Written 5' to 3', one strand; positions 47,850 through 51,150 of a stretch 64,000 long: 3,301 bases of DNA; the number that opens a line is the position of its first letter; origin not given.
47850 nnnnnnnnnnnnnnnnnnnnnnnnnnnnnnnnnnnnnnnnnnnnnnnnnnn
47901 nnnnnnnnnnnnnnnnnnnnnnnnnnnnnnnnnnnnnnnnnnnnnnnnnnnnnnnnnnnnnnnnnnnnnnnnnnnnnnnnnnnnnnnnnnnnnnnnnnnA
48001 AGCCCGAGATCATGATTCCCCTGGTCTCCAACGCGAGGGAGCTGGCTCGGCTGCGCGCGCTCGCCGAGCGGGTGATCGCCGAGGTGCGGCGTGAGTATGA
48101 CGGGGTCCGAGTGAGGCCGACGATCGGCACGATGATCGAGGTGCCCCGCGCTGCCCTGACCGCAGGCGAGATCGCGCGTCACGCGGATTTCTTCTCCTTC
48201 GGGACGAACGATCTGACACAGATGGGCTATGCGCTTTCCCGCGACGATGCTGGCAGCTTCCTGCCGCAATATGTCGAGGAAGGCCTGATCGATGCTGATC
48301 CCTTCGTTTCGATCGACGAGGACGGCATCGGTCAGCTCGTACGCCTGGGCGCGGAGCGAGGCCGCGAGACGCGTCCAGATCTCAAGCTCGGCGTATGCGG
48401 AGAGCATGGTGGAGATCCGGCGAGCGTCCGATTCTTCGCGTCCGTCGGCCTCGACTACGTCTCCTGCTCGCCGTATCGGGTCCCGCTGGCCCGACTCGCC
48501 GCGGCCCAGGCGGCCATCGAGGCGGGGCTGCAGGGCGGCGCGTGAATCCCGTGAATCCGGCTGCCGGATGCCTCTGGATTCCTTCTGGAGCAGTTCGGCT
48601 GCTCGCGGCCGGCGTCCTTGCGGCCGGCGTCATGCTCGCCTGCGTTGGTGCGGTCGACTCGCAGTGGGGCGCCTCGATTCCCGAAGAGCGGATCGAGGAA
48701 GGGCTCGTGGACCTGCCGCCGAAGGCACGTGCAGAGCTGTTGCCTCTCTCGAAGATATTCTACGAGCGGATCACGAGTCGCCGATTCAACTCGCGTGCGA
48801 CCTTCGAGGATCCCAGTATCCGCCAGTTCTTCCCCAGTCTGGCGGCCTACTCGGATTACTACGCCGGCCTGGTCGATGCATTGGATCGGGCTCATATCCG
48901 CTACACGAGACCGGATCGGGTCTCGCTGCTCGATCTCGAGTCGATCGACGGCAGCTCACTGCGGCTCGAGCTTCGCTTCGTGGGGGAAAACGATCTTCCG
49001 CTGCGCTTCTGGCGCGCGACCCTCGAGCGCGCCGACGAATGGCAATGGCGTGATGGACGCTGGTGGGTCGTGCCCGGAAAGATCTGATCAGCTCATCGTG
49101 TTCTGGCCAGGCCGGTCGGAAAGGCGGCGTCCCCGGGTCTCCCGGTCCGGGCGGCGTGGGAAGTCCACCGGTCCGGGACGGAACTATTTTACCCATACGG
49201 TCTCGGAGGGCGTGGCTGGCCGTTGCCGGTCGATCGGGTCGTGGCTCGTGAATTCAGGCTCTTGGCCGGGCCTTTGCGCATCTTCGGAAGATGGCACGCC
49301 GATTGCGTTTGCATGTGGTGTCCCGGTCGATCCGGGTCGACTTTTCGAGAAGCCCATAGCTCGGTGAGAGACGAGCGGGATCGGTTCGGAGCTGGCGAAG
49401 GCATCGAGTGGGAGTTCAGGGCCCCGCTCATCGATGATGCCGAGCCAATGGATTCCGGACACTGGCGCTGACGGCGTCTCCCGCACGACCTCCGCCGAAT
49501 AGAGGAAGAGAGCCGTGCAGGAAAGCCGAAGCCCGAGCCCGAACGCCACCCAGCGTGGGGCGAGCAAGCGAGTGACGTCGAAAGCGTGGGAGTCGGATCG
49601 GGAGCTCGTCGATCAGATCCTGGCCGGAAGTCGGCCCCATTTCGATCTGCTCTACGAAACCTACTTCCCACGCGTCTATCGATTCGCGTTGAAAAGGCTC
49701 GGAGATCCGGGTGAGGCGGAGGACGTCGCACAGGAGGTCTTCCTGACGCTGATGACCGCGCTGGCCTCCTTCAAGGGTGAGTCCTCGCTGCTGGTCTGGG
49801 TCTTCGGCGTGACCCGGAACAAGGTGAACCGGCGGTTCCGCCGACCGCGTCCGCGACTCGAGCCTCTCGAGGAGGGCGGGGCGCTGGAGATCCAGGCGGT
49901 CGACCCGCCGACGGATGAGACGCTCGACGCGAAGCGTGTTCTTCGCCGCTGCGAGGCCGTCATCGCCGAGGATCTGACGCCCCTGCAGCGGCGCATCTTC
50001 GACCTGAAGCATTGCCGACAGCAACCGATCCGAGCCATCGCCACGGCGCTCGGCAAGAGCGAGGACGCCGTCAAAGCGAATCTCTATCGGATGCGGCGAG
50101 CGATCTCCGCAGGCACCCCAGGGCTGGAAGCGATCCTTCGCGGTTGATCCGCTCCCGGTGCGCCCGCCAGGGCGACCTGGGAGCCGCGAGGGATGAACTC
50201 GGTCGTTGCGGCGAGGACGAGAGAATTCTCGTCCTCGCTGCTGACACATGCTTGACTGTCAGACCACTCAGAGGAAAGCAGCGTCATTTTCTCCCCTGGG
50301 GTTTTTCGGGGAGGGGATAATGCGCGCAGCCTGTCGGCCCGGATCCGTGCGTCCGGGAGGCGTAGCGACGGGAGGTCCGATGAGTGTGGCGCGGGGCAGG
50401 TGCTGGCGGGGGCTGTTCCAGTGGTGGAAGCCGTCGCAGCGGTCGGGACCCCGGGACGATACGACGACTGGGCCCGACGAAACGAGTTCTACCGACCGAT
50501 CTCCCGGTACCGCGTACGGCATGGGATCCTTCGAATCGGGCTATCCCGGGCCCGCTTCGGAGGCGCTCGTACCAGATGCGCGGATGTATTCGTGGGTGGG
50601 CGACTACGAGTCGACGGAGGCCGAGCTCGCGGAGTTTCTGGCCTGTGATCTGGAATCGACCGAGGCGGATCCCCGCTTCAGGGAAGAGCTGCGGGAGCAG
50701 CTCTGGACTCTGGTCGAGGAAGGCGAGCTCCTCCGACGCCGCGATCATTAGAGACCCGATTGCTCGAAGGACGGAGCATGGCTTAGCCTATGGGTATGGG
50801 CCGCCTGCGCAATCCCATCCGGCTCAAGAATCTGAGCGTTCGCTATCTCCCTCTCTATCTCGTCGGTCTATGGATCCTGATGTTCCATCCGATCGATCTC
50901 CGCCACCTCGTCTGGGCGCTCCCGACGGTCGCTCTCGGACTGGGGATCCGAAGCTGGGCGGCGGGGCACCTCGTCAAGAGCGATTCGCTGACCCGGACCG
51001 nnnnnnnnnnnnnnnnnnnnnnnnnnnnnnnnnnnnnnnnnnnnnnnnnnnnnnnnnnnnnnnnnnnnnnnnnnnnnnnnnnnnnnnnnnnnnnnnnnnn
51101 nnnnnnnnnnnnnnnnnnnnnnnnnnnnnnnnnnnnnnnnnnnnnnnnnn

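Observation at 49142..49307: Near-consensus sigma-54 promoter, with upstream direct repeats, in front of an ECF sigma factor gene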

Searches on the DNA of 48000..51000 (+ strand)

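Call 7: search_rna_families(source=window, start=48000, end=51000, threshold=evalue, max_evalue=1)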
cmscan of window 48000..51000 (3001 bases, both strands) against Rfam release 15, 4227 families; matches with E-value up to 1: 0.
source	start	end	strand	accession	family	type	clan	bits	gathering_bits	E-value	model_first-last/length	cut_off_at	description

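Call 57: search_rna_families(sources=[L094, L101, L091, L090, L089, L098, L139, L118, L110, L133], threshold=evalue, max_evalue=5)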
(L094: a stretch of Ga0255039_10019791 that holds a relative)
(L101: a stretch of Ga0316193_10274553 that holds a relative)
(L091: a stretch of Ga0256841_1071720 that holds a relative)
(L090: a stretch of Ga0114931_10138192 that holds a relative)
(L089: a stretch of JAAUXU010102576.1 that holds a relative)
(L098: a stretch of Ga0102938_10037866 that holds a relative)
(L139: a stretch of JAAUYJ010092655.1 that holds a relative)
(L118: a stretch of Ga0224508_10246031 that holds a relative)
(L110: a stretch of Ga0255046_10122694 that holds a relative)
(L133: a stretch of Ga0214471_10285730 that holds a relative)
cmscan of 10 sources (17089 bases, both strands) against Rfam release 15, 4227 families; matches with E-value up to 5: 3.
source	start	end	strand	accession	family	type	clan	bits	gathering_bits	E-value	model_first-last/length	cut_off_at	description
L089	1581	1639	-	RF02802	PyrR204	Gene; snRNA; snoRNA; HACA-box;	-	22.6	71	0.83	1-57/57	no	Pyrobaculum sRNA 204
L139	46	88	+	RF02448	SpR20_sRNA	Gene; sRNA;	-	19.3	45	3.7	1-45/45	no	Streptococcus sRNA SpR20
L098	83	167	-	RF02166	PVT1_3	Gene; lncRNA;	-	16.8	45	1.6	1-95/95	no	Pvt1 oncogene conserved region 3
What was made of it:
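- On Any Rfam family (for the leader RNA): Calls 7, 57.
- Closest known: Rfam cis-regulatory leader RNAs. Different: No Rfam 15 family matches, even at E up to 1-5, in the window or in ten related loci (calls 7, 57).
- Tried and rejected: No match in the window region or in ten related loci (calls 7, 57).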

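Call 58: build_rna_model(alignment_id=A6, structure=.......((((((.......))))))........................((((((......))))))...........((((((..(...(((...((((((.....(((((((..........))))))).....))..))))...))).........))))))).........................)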
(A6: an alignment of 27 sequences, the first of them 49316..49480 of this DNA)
Model R1 built from alignment A6 (27 sequences, 192 columns); structure: as given.
model positions 164; base pairs 35; branch points 2; effective number of sequences 2.75; information 0.59 bits per position. Calibrated on 0.2 Mb of random sequence (short: E-values are rough).
structure used (alignment columns):
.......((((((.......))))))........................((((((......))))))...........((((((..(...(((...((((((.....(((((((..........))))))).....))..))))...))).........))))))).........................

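Call 59: search_with_rna_model(model_id=R1, sources=[window, L001, L002, L003, L004, L005, L006, L081, L082, L083, L084, L085, L087, L088, L089, L090, L091, L092, L094, L095, L096, L097, L098, L099, L100, L101, L102, L103, L104, L105, L106, L107, L108, L109, L110, L111, L112, L114, L115, L117, L118, L119, L120, L121, L122, L123, L126, L127, L128, L129, L130, L131, L132, L133, L134, L135, L136, L137, L138, L139, L140, L141, L142, L143, L144, L146, L147, L148, L150, L152, L153, L154, L156, L157, L158, L159, L161, L165], max_evalue=0.01, make_alignment=true)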
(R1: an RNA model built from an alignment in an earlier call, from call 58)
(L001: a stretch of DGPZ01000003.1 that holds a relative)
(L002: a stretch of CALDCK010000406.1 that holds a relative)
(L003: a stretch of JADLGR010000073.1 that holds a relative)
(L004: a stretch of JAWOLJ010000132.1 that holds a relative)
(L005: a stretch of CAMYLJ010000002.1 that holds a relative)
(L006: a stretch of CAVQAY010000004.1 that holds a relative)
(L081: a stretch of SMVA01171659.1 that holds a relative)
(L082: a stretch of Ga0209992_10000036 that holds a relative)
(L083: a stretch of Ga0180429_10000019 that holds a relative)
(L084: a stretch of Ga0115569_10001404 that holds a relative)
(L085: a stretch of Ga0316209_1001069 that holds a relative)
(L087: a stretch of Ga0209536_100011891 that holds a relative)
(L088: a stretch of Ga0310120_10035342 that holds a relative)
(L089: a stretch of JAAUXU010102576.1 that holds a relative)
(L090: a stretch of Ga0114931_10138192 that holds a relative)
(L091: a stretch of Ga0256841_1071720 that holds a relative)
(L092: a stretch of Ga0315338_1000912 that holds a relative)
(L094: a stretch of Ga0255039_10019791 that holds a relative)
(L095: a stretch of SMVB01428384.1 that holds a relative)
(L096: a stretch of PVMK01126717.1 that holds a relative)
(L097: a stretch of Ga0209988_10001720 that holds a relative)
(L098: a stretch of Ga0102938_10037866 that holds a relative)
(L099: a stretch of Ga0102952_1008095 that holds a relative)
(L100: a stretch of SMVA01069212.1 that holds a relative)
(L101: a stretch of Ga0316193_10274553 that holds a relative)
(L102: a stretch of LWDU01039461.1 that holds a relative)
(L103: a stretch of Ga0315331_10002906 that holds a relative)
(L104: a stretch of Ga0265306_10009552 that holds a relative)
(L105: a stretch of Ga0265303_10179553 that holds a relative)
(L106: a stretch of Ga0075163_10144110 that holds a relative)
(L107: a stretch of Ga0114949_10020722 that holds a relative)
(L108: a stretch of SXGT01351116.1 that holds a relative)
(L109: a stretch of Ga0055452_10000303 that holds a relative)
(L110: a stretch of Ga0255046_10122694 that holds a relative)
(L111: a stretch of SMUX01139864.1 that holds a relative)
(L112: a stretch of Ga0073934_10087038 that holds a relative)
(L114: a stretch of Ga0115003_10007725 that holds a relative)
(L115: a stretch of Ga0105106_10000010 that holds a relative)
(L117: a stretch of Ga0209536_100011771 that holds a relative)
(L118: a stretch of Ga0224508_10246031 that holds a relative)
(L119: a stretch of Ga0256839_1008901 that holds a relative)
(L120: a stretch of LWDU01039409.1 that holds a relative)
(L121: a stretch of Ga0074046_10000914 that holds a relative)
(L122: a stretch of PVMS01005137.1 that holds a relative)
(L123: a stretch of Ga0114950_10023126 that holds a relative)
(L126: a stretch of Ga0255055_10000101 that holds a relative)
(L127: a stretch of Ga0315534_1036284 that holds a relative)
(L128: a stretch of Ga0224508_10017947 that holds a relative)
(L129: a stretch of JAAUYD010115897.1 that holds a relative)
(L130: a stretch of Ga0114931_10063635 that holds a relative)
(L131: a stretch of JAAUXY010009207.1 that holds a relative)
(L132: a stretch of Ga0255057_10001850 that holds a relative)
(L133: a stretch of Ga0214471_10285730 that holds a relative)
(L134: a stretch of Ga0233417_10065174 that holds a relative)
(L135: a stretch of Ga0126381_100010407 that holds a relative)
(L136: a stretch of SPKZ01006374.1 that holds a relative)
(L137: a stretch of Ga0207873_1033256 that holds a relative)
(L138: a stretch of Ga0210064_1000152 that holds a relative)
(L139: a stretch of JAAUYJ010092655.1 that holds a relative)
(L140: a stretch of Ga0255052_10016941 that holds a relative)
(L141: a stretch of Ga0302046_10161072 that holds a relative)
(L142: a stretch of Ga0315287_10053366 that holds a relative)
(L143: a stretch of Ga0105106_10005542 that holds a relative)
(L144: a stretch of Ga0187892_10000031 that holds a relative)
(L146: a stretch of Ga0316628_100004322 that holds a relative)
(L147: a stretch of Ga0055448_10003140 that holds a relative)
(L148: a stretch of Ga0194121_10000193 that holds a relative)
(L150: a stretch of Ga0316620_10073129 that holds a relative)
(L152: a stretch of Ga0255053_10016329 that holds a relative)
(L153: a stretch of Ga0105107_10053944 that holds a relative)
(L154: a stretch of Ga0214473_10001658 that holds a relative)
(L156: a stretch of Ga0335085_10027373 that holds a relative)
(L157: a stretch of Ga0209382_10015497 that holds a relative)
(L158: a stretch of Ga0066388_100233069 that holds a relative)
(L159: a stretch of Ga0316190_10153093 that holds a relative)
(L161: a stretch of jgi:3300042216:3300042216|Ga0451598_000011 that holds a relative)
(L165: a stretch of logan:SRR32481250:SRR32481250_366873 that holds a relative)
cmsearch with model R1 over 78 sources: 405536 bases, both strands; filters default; matches with E-value up to 0.01: 30.
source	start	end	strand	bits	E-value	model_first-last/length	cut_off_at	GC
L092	2736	2900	+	164.6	7.7e-37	1-164/164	no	0.62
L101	474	637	+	163.1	1.8e-36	1-164/164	no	0.65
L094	187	350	+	163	1.9e-36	1-164/164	no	0.6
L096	2765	2928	+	160.8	6.1e-36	1-164/164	no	0.6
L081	2418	2581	+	155.6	1e-34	1-164/164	no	0.6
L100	1650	1813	+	154.4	1.9e-34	1-164/164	no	0.63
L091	335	499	+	152.5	5.3e-34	1-164/164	no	0.66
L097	2748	2912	+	152.1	6.8e-34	1-164/164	no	0.64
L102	2694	2860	+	150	2.1e-33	1-164/164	no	0.57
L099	1638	1801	+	147.2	9.5e-33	1-164/164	no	0.68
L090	709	869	+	143.7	6.5e-32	1-164/164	no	0.57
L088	890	1056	+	143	9.4e-32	1-164/164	no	0.58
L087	2649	2815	+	138.8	9.3e-31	1-164/164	no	0.59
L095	2649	2814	+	137.4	2e-30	1-164/164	no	0.59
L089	685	846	+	130.1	1e-28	1-164/164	no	0.69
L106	290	450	+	127.2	5e-28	1-164/164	no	0.61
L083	2780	2947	+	126.5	7.4e-28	1-164/164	no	0.61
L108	536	696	+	126.5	7.5e-28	1-164/164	no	0.62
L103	2785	2949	+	126.2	8.8e-28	1-164/164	no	0.57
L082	2782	2946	+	124.9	1.7e-27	1-164/164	no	0.61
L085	2722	2885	+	124.1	2.7e-27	1-164/164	no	0.59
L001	2291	2456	+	121.6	1.1e-26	1-164/164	no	0.54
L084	575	740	+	121.6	1.1e-26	1-164/164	no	0.54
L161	5801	5967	+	100.6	9.1e-22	1-164/164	no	0.62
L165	2449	2615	+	97.9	4.1e-21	1-164/164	no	0.66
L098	565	729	+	93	5.9e-20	1-164/164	no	0.68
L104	2745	2910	+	92.2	8.7e-20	1-164/164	no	0.59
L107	958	1126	+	82.1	2.2e-17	1-164/164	no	0.53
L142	2671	2806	+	20.4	0.0075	1-164/164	no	0.65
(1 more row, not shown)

Alignment A7: 30 matches aligned to the model, 192 columns, each read 5' to 3' on its own strand. Consensus structure (alignment columns), stored with it:
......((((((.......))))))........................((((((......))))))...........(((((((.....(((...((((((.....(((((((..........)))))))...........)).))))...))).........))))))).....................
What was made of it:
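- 49315..49481 (+): Extent of the structured leader as matched by the covariance model (110 bits, E = 5e-24). It is the only copy in the window. Calls 58, 59.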
